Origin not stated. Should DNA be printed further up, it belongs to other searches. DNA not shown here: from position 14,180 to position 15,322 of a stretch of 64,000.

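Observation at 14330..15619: Small radical SAM/SPASM-type enzyme plus an adjacent 106-aa gene: possible peptide or cofactor modification module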

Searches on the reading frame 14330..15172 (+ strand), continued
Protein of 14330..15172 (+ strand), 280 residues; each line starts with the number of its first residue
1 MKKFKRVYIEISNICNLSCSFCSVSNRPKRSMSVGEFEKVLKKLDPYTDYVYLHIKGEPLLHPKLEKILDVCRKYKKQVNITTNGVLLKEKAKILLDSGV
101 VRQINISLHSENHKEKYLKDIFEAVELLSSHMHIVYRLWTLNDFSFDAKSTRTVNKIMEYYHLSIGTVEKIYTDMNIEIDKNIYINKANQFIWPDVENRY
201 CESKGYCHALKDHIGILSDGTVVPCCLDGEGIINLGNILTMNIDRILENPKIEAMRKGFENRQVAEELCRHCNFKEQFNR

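Call 19: search_protein_families(library=pfam, proteins=[L064:7340-7969:+, L055:2097-3854:+, L064:6700-7350:+, L044:7376-7936:-, L071:4810-5070:+, L017:9429-9920:+, L032:7277-7996:+, L021:7618-7980:+, L002:4609-5343:+, L018:8874-9458:+], max_evalue=0.01)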
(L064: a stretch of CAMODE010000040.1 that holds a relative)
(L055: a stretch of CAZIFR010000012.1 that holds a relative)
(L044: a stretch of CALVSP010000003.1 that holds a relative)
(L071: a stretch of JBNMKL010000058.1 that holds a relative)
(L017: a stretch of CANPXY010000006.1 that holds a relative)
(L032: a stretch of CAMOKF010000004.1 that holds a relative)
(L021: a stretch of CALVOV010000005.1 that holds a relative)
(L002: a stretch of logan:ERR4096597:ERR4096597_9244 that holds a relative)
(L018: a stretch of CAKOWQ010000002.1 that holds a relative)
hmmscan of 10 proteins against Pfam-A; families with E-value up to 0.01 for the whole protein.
L064:7340-7969:+ (209 aa): 4 families
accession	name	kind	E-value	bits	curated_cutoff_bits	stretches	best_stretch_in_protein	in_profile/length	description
PF00730.31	HhH-GPD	-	3.3e-24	85.7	26.2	1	32-167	2-108/108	HhH-GPD superfamily base excision DNA repair protein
PF00633.29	HHH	-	7.8e-05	22.8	24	1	98-124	3-29/30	Helix-hairpin-helix motif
PF11829.13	DUF3349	-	0.00022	22.3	28.3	1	2-94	2-86/94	Protein of unknown function (DUF3349)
PF20582.4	UPF0758_N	-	0.0022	18.5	27.1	1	30-80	27-75/77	UPF0758 N-terminal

L055:2097-3854:+ (585 aa): 6 families
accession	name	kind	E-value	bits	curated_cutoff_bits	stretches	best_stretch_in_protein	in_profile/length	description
PF08459.17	UvrC_RNaseH_dom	-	3.9e-48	163.7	22.3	1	368-518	2-159/159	UvrC RNAse H endonuclease domain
PF22920.2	UvrC_RNaseH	-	5.4e-21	75.1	24.3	1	243-348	1-116/116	UvrC Ribonuclease H-like domain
PF01541.30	GIY-YIG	-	3.7e-11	43.6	22.6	1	13-87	2-78/78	GIY-YIG catalytic domain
PF02151.25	UVR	-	0.00021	21.3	21.5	1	199-228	5-34/36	UvrB/uvrC motif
PF14520.12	HHH_5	-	0.00024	21.9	27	1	533-583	3-56/57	Helix-hairpin-helix domain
PF20815.3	GIY_YIG_2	-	0.0028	18.1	22.4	0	16-49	24-60/153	GIY-YIG catalytic domain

L064:6700-7350:+ (216 aa): 4 families
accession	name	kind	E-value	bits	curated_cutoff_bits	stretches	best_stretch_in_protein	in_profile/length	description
PF07261.16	DnaB_2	-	4.8e-24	84.3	22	1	123-192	2-72/74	Replication initiation and membrane attachment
PF21984.2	DnaD_N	-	7.2e-15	55.5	27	1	16-112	2-100/101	DnaD N-terminal domain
PF12802.13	MarR_2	-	0.0029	18.2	27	1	27-78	2-51/61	MarR family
PF02002.24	TFIIE_alpha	-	0.0071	16.6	22.9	1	48-106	28-85/105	TFIIE alpha subunit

L044:7376-7936:- (186 aa): 1 family
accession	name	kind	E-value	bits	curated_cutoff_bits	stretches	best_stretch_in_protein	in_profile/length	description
PF01205.25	UPF0029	-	1.4e-37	128.4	27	1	15-116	2-107/107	Uncharacterized protein family UPF0029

L071:4810-5070:+ (86 aa): 1 family
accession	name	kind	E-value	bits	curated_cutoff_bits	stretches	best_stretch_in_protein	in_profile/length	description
PF12637.14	TSCPD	-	4.8e-31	107.4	22.8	1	6-81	2-87/88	TSCPD domain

L017:9429-9920:+ (163 aa): 1 family
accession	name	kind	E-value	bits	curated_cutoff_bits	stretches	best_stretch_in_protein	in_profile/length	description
PF24703.2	DUF7666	-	4.8e-12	46.6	27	1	7-109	1-94/95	Domain of unknown function (DUF7666)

L032:7277-7996:+ (239 aa): 1 family
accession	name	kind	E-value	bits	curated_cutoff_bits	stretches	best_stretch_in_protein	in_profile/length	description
PF02578.20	Cu-oxidase_4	-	8.2e-06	25.9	22.9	1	118-233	119-237/238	Multi-copper polyphenol oxidoreductase laccase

L021:7618-7980:+ (120 aa): 2 families
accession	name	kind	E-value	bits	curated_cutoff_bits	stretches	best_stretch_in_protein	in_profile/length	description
PF08000.17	bPH_1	-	2.3e-34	118.4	27.7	1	12-117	14-121/122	Bacterial PH domain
PF14470.12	bPH_3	-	9.8e-06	26.4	23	1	36-115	20-94/95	Bacterial PH domain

L002:4609-5343:+ (244 aa): 0 families

L018:8874-9458:+ (194 aa): 5 families
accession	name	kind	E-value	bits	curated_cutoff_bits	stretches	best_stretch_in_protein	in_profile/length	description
PF13242.12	Hydrolase_like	-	3.6e-12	46.5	22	1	112-157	3-48/75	HAD-hyrolase-like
PF00702.32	Hydrolase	-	6.3e-12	46.7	26.4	1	70-148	102-188/191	haloacid dehalogenase-like hydrolase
PF09419.16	PGP_phosphatase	-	2.1e-11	44.2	20.4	1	24-91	15-86/168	Mitochondrial PGP phosphatase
PF13419.12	HAD_2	-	1.2e-08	35.8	23.8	1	69-157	82-178/178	Haloacid dehalogenase-like hydrolase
PF08282.18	Hydrolase_3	-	7.9e-06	26.2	20.9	1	51-105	1-54/255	haloacid dehalogenase-like hydrolase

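Call 34: predict_structure(alignment_id=A2)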
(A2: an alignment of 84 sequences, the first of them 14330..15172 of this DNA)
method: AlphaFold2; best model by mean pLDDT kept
length: 280 residues; sequences in the alignment: 84
mean_pLDDT: 89.4   pTM: 0.89
mean pLDDT of the five models: 89.4, 89.3, 89.0, 88.4, 87.8
residues with pLDDT >= 90: 161; 70-90: 105; 50-70: 14; < 50: 0
segments of 3 or more residues with pLDDT < 50: none
pLDDT, mean of each block of 10 residues (from residue 1): 83 80 78 98 93 89 97 97 94 97 90 82 96 94 87 92 91 92 93 83 79 91 90 95 91 88 88 75
secondary structure, 60 per line:
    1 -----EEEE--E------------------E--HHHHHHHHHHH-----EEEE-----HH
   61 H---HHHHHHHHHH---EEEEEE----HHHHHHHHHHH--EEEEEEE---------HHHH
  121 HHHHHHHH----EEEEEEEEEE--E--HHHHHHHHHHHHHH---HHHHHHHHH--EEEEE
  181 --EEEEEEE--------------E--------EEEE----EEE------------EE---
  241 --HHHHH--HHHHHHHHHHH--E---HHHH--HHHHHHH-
elements in order: E6-9 H34-44 E50-53 H65-74 E78-83 H88-98 E101-107 H117-128 E133-142 H148-161 H165-173 E176-180 E183-189 E213-216 E221-223 H243-247 H250-260 H267-270 H273-279
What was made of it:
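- On Radical SAM superfamily: The model shows alternating beta/alpha core elements (call 34).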

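Call 36: search_protein_representatives(protein=window:14330-15172:+)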
Query: 280 residues. Proteins with E-value up to 0.001 (for the whole library): 13079; up to 1e-10: 2080; up to 1e-30: 454. The best 150 are listed.
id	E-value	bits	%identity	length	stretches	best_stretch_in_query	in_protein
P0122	2.0e-96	339.0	56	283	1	1-277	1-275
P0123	4.5e-75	269.0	47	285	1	2-278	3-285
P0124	4.7e-75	269.0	45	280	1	3-276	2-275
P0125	3.7e-71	256.2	47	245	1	32-278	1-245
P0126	1.4e-70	254.3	46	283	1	1-275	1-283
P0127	9.9e-70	251.5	46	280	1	3-278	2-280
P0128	1.4e-68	247.7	42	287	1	3-279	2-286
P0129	2.2e-68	247.0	45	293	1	2-275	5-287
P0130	3.2e-68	246.5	46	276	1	2-278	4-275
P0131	4.3e-68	246.1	44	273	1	4-280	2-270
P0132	6.8e-68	245.5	43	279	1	3-275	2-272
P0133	1.0e-67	244.9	42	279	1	3-278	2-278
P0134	1.3e-67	244.5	39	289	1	3-278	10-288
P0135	1.9e-66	240.7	41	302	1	1-279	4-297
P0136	1.9e-66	240.7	39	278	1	3-279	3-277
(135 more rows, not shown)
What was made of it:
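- Family size is 454 clusters at 50% identity with E <= 1e-30, all about 270-300 aa (call 36).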

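Call 37: fold_search(model_id=the predicted structure, library=pdb)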
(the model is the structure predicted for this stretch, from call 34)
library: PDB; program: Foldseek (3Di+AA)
matches with E <= 10: 1600; with E <= 0.001: 60
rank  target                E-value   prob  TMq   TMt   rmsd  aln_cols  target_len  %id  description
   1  4m7t                  1.2e-11  1.00  0.63  0.71   4.7       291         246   19  Crystal structure of BtrN in complex with AdoMet and 2-DOIA (released 2013-10-02)
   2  5v1t_A                4.6e-10  1.00  0.59  0.40  10.7       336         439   17  Crystal structure of Streptococcus suis SuiB bound to precursor peptide SuiA (released 2017-08-30)
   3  5v1s_A                5.5e-10  1.00  0.59  0.41   8.6       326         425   16  Crystal structure of Streptococcus suis SuiB bound to S-adenosylmethionine (released 2017-08-30)
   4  2fb2_B                9.0e-10  1.00  0.51  0.45   9.2       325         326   16  Structure of the MoaA Arg17/266/268/Ala triple mutant (released 2006-05-09)
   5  5v1q_A                1.2e-09  1.00  0.52  0.36   9.0       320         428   16  Crystal structure of Streptococcus suis SuiB (released 2017-08-30)
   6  4m7s                  6.1e-09  1.00  0.53  0.68   6.7       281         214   17  Crystal structure of SeMet BtrN in an OPEN conformation (released 2013-10-02)
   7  5v1s_B                6.4e-09  1.00  0.50  0.35   8.4       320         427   15  Crystal structure of Streptococcus suis SuiB bound to S-adenosylmethionine (released 2017-08-30)
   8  5v1q_B                6.8e-09  1.00  0.52  0.35   8.9       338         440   15  Crystal structure of Streptococcus suis SuiB (released 2017-08-30)
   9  1tv7_A                1.1e-08  1.00  0.48  0.42   8.2       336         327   14  Structure of the S-adenosylmethionine dependent Enzyme MoaA (released 2004-08-31)
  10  4k37_A                1.8e-08  1.00  0.61  0.49   6.5       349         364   19  Native anSMEcpe with bound AdoMet (released 2013-05-08)
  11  6efn                  1.9e-08  1.00  0.58  0.44   7.2       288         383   19  Structure of a RiPP maturase, SkfB (released 2018-10-24)
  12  8ai4_A                2.3e-08  1.00  0.60  0.54   6.8       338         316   15  Crystal structure of radical SAM epimerase EpeE C223A mutant from Bacillus subtilis with [4Fe-4S] clusters, S-adenosyl (released 2024-01-10)
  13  7vob                  2.6e-08  1.00  0.58  0.51   7.4       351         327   16  The crystal structure of a Radical SAM Enzyme BlsE involved in the Biosynthesis of Blasticidin S (released 2022-05-04)
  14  8ai1_A                3.2e-08  1.00  0.56  0.50  10.7       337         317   17  Crystal structure of radical SAM epimerase EpeE from Bacillus subtilis with [4Fe-4S] clusters and S-adenosyl-L-homocys (released 2024-01-10)
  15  4k36_B                3.4e-08  1.00  0.59  0.47   6.4       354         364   17  His6 tagged anSMEcpe with bound AdoMet (released 2013-05-08)
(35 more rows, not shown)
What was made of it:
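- Closest known: anSME, SkfB, SuiB, EpeE and PqqE. Same: They share the radical SAM core plus a C-terminal Fe-S domain, and they appear as fold hits with E of 1e-10 to 1e-7 (call 37).
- The model has pLDDT 89.4 (call 34), and BtrN 4m7t is the best fold match (E 1.2e-11, TMt 0.71) (call 37). The fold relatives act on small molecules (call 37). SPASM/twitch enzymes such as anSME, SkfB, SuiB and EpeE modify proteins or peptides (call 37).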

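Call 39: find_related_loci(query=A4, collection=metagenome_contigs, flank=6000)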
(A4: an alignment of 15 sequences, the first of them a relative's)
Query A4 (274 aa) in metagenome_contigs; peptide patterns used: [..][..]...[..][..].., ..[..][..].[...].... (x = any residue, [..] = any of these).
600 stretches matched a pattern (row limit reached: there are more); 589 encode a relative of the query (tblastn E <= 1e-3); the best 80 are kept; 80 distinct loci.
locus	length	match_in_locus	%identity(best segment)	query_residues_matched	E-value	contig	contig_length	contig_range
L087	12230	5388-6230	53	1-274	3e-91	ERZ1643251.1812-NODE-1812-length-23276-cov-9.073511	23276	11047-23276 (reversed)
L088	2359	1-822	50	4-274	3e-86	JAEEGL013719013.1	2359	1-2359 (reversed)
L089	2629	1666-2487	51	3-272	7e-81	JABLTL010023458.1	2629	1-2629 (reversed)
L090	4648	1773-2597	49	3-274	8e-78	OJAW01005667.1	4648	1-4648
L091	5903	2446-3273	50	1-274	8e-78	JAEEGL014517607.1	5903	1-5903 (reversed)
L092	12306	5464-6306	45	2-274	2e-77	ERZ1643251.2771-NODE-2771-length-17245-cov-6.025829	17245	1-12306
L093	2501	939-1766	47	1-274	3e-77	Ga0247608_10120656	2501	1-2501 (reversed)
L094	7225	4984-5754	48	4-274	8e-75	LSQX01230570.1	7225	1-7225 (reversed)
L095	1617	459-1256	49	4-274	3e-78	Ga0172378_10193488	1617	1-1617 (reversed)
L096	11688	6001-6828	45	1-274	3e-74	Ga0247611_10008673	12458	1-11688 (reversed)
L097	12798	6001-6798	44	2-274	3e-73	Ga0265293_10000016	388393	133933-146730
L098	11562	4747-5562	46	4-270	3e-71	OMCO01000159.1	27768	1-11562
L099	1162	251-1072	46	1-274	3e-76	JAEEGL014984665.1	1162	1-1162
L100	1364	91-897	48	7-273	5e-75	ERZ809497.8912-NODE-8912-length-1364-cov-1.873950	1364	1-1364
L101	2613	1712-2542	44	1-274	2e-71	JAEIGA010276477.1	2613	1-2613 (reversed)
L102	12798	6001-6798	45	4-274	1e-69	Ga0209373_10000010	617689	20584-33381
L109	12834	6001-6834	46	3-274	1e-69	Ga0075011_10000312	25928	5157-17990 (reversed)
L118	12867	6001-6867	39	1-274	9e-69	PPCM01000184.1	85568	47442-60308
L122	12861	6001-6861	39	1-274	2e-68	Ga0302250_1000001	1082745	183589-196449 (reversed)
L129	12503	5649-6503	39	1-274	4e-68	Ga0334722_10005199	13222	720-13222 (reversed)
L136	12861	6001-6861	39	1-274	1e-67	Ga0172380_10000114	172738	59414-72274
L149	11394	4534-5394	40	1-274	1e-66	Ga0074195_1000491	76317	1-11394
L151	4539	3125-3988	38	1-274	1e-66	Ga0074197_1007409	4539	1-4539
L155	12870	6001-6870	40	1-274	6e-66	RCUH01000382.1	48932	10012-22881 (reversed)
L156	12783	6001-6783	45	3-274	4e-66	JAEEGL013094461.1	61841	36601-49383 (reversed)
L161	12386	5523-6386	38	1-274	1e-65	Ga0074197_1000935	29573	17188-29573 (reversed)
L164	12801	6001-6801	44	3-274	3e-65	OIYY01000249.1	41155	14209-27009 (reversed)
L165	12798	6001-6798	46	3-274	2e-65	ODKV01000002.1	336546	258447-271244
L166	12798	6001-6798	46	3-274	2e-65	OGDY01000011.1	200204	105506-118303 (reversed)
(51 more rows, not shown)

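Call 43: search_protein_families(library=pfam, proteins=[L094:3005-4981:+, L151:1964-3109:+, L122:3338-4795:+, L161:6539-8179:+, L149:5394-6554:-, L129:5099-5527:+, L109:6949-9630:+, L165:2989-5058:+, L166:5036-5971:+, L165:7881-10721:+], max_evalue=0.001)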
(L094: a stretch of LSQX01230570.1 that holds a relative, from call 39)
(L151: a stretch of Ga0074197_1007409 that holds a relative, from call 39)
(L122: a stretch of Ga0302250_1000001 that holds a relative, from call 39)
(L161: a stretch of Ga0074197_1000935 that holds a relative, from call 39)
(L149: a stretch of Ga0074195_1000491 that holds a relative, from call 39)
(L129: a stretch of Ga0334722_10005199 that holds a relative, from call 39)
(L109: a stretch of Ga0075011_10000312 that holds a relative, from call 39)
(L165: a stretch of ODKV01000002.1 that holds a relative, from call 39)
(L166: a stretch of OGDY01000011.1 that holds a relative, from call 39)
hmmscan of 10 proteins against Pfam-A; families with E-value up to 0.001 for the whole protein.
L094:3005-4981:+ (658 aa): 6 families
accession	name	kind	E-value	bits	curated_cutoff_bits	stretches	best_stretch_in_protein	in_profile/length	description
PF00271.37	Helicase_C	-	1.2e-26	93.5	23.5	1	449-560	9-109/110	Helicase conserved C-terminal domain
PF00270.35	DEAD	-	4.7e-25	88.7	26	1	271-409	15-163/167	DEAD/DEAH box helicase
PF04851.21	ResIII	-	1.3e-13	51.7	22.5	1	250-405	4-162/164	Type III restriction enzyme, res subunit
PF19833.4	RecG_dom3_C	-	1.1e-10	41.8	26.8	1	584-640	2-59/87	ATP-dependent DNA helicase RecG, domain 3, C-terminal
PF17191.10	RecG_wedge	-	1.9e-08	34.5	23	1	4-155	2-156/162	RecG wedge domain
PF22590.2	Cas3-like_C_2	-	0.00028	21.6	27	1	482-560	21-104/106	CRISPR-associated nuclease/helicase Cas3, C-terminal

L151:1964-3109:+ (381 aa): 1 family
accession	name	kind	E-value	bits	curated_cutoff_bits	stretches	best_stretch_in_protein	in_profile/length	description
PF04055.27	Radical_SAM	-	3.9e-11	43.8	29.5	1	27-221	2-155/166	Radical SAM superfamily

L122:3338-4795:+ (485 aa): 1 family
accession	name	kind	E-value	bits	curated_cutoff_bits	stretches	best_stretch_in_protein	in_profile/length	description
PF02386.22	TrkH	-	9.8e-61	206.2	27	1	66-473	29-487/502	Cation transport protein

L161:6539-8179:+ (546 aa): 16 families
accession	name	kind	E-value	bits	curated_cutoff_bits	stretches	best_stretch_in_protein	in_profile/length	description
PF00005.33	ABC_tran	-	7.2e-49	166.3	25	2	18-190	2-137/137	ABC transporter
PF12848.13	ABC_tran_Xtn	-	2.5e-30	104.8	25.9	1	230-313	1-85/85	ABC transporter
PF13304.12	AAA_21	-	8.7e-18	65.8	27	0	457-504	248-299/304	AAA domain, putative AbiEii toxin, Type IV TA system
PF02463.25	SMC_N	-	4.9e-14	52.7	40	1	405-518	112-211/220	RecF/RecN/SMC N terminal domain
PF13555.12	AAA_29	-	2.4e-08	34.1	27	0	352-373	18-39/61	P-loop containing region of AAA domain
PF03193.22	RsgA_GTPase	-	5.7e-07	30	30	0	339-385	90-135/174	RsgA GTPase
PF13401.12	AAA_22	-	1.2e-06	29.3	27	0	356-479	5-96/130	AAA domain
PF01926.29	MMR_HSR1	-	2.3e-06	28.1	21.9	0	358-385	1-28/113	50S ribosome-binding GTPase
PF13476.12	AAA_23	-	6.9e-06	27.3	27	0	30-48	22-40/201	AAA domain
PF13191.12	AAA_16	-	1.4e-05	26.1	32.6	0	357-410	25-64/167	AAA ATPase domain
PF13604.12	AAA_30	-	4.4e-05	23.7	27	0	359-501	21-122/191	AAA domain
PF13175.12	AAA_15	-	9.6e-05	22.6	32.1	0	358-376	25-43/374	AAA ATPase domain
PF00004.35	AAA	-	0.00011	23.1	21.2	0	32-65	3-38/131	ATPase family associated with various cellular activities (AAA)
PF13521.12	AAA_28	-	0.00011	22.9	27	0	358-379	1-22/164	AAA domain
PF13481.12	AAA_25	-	0.00011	22.3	27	0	349-390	26-65/195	AAA domain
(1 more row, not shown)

L149:5394-6554:- (386 aa): 2 families
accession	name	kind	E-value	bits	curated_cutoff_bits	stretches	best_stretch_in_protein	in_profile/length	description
PF04055.27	Radical_SAM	-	1.3e-11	45.4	29.5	1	144-312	2-157/166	Radical SAM superfamily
PF21016.3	RlmN_N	-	0.00021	21.4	24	1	42-98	1-58/60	Ribosomal RNA large subunit methyltransferase N-terminal domain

L129:5099-5527:+ (142 aa): 0 families

L109:6949-9630:+ (893 aa): 6 families
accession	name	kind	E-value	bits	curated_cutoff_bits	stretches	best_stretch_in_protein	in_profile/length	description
PF07517.20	SecA_DEAD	-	7.1e-133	442.7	24.6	1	6-404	2-289/290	SecA DEAD-like domain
PF21090.3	P-loop_SecA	-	2e-96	321.9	27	1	420-622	1-205/205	SecA P-loop domain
PF07516.18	SecA_SW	-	1.8e-60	204.9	26.7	1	624-831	1-199/200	SecA Wing and Scaffold domain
PF01043.26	SecA_PP_bind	-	6.5e-41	139.8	23.5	1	239-361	6-110/110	SecA preprotein cross-linking domain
PF00270.35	DEAD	-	1.4e-08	35.1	26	1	98-216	18-132/167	DEAD/DEAH box helicase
PF02810.21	SEC-C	-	4.1e-08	33.4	20.4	1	875-893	1-19/19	SEC-C motif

L165:2989-5058:+ (689 aa): 0 families

L166:5036-5971:+ (311 aa): 0 families

L165:7881-10721:+ (946 aa): 0 families
